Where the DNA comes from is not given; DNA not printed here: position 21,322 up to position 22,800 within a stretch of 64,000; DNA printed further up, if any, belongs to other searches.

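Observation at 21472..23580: Head-to-head pair of bacterial-type rRNA-modification enzymes (RluA-family pseudouridine synthase and RsmE m3U methyltransferase) sharing a 159-bp bidirectional promoter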

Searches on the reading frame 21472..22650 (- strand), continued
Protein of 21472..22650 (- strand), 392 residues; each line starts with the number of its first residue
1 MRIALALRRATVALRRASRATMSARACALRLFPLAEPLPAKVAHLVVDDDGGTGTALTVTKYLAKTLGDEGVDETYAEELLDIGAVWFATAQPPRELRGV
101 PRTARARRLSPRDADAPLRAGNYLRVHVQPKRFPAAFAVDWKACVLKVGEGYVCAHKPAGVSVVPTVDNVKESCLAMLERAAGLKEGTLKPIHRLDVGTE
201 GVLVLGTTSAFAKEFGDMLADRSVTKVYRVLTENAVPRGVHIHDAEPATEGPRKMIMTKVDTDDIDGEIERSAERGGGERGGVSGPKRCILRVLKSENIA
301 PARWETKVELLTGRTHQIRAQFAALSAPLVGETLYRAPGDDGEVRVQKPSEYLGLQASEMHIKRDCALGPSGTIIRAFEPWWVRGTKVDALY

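Call 19: find_encoding_contigs(protein=P0128, flank=4000, max_places=2)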
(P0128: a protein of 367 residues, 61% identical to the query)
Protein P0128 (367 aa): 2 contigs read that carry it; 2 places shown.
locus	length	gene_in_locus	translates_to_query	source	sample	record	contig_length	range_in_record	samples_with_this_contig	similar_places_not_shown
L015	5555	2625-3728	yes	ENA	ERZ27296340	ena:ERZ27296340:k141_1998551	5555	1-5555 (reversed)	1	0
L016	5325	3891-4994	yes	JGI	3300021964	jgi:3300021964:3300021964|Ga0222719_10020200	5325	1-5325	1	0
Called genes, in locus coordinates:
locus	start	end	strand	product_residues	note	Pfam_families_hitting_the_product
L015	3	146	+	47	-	?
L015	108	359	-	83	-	-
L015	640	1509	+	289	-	PF04893:Yip1 (weak)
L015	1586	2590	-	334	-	PF04452:Methyltrans_RNA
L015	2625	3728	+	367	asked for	PF00849:PseudoU_synth_2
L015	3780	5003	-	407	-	PF00266:Aminotran_5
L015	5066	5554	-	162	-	?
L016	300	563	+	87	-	-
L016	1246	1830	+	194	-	-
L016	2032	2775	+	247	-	PF04893:Yip1 (weak)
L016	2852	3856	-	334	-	PF04452:Methyltrans_RNA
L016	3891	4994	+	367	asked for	PF00849:PseudoU_synth_2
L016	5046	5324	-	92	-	?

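Call 21: find_encoding_contigs(protein=P0134, flank=8000, max_places=2)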
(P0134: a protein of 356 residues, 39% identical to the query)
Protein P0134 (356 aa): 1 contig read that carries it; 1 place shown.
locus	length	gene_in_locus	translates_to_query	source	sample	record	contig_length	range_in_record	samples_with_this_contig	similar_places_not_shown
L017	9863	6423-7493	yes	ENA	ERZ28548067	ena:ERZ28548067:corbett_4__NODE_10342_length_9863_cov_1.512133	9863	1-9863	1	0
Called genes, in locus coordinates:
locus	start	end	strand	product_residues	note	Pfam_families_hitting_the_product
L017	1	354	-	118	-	?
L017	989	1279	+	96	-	-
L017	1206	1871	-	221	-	PF04564:U-box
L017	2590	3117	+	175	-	-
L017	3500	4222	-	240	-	-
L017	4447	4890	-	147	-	-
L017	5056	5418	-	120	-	-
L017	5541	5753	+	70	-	-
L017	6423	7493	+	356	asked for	PF00849:PseudoU_synth_2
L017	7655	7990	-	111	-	PF00266:Aminotran_5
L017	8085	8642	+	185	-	-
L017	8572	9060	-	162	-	PF00266:Aminotran_5 (weak)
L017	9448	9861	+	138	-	?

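Call 22: find_encoding_contigs(protein=P0131, flank=5000, max_places=2)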
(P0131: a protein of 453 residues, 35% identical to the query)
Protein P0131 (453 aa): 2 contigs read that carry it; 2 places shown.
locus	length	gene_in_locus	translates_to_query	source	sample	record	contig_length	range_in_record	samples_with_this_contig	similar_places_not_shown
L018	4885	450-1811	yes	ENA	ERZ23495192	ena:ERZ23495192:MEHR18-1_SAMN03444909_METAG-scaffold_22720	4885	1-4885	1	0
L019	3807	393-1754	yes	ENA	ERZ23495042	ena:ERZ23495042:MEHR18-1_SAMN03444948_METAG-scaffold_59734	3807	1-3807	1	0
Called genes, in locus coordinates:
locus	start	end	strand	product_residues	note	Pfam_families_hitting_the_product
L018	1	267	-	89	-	?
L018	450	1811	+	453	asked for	PF00849:PseudoU_synth_2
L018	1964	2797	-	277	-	PF00266:Aminotran_5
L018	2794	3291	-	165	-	PF00266:Aminotran_5 (weak)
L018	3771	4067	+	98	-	-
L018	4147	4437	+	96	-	PF04099:Sybindin, PF04628:Sedlin_N (weak)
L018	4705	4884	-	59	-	?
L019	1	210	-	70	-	?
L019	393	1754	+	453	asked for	PF00849:PseudoU_synth_2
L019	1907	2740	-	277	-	PF00266:Aminotran_5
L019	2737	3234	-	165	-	PF00266:Aminotran_5 (weak)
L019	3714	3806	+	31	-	?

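Call 26: find_related_loci(query=A1, collection=metagenome_contigs, flank=6000)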
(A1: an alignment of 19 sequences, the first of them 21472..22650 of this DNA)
Query A1 (392 aa) in metagenome_contigs; peptide patterns used: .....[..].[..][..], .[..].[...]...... (x = any residue, [..] = any of these).
600 stretches matched a pattern (row limit reached: there are more); 484 encode a relative of the query (tblastn E <= 1e-3); the best 80 are kept; 80 distinct loci.
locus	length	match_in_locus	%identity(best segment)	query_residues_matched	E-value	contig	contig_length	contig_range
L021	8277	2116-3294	94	1-392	0e+0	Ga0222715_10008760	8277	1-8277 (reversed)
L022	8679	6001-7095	70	19-384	3e-162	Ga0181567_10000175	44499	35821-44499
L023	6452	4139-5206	71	28-384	8e-148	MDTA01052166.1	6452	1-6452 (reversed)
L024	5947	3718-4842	59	12-384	5e-138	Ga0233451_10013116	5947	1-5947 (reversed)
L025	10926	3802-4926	59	12-384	2e-137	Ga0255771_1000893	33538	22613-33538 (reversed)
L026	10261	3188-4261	60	28-384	8e-136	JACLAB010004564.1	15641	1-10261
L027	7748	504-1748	37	24-382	2e-63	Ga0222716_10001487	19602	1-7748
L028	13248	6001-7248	37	24-382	5e-63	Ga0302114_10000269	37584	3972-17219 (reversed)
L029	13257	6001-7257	38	13-385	2e-56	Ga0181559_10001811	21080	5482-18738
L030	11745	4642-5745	34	21-382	4e-50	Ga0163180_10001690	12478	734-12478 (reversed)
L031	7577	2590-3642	34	38-382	1e-46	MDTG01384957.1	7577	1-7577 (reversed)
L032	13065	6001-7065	35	35-386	7e-47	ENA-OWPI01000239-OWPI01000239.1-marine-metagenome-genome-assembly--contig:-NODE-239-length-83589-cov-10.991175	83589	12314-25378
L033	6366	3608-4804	29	10-382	8e-41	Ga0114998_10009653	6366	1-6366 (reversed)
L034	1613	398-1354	33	30-335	4e-41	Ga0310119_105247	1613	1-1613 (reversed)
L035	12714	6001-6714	35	50-337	8e-40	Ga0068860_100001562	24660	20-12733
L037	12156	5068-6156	33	38-382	2e-39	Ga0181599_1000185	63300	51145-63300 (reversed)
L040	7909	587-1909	39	41-391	1e-36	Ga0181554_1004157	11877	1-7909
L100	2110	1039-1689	24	114-335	3e-10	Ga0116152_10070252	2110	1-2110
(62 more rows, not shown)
